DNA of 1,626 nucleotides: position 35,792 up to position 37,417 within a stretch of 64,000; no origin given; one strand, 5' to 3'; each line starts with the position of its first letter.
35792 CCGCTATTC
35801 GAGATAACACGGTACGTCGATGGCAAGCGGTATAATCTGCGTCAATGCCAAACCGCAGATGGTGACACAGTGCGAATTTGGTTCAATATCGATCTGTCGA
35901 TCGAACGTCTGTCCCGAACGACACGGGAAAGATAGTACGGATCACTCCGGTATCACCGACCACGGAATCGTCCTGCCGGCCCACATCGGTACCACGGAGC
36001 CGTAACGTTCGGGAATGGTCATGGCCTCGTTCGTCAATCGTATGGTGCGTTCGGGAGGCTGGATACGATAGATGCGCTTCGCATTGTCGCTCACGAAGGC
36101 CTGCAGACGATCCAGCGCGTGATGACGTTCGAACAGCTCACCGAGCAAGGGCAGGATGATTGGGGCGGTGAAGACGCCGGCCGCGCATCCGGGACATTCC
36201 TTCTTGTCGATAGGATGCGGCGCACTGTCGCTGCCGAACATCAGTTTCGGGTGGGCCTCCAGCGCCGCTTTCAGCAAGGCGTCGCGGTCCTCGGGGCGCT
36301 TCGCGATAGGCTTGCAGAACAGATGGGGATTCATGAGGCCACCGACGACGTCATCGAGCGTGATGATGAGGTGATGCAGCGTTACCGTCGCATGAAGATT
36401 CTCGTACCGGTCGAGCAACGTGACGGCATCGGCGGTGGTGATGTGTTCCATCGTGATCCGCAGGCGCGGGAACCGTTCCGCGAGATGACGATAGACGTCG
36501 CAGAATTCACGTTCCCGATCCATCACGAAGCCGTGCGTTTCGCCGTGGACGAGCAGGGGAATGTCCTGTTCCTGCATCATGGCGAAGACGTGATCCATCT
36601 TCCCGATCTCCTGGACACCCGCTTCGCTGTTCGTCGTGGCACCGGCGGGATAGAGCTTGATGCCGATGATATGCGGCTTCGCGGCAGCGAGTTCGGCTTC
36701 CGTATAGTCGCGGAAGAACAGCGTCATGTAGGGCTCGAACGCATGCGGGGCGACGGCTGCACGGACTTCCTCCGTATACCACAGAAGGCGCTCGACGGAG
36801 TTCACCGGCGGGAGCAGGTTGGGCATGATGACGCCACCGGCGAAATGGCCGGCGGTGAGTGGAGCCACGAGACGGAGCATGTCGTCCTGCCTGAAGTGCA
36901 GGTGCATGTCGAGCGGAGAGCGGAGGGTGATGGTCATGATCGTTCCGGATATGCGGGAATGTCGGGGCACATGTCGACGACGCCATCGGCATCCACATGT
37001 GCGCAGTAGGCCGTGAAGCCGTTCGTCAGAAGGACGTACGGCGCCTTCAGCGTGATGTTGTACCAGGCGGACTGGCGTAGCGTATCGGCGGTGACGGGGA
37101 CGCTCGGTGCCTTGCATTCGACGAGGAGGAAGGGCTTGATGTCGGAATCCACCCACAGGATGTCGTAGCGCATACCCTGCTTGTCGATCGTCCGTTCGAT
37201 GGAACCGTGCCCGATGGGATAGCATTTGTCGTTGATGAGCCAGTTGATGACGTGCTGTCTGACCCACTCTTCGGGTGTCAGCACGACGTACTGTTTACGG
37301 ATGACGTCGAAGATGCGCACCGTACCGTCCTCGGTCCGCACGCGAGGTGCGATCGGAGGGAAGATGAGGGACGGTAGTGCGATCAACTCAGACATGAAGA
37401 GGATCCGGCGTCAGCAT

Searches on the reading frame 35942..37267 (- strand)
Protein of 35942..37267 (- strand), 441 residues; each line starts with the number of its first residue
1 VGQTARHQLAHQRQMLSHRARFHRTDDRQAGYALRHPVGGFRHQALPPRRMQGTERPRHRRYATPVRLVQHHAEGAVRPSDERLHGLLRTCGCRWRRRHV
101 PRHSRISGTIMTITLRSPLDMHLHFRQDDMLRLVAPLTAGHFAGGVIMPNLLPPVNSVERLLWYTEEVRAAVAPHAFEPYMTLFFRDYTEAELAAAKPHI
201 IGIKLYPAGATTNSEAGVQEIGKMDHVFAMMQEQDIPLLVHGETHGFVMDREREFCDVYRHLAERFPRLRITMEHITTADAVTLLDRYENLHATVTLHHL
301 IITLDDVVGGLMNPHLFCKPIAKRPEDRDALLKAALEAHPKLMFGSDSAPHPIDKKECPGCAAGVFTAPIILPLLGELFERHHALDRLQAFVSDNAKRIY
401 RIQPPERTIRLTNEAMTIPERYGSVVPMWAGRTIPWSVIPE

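Call 12: search_protein_families(library=pfam, proteins=[window:35942-37267:-], max_evalue=0.001)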
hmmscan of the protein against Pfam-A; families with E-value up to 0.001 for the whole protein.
window:35942-37267:- (441 aa): 2 families
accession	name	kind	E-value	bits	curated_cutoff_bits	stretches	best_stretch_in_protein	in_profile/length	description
PF04909.20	Amidohydro_2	-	5.1e-09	36.7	26.4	1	180-402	86-289/289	Amidohydrolase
PF01979.26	Amidohydro_1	-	4.7e-06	26.5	25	1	120-349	8-252/345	Amidohydrolase family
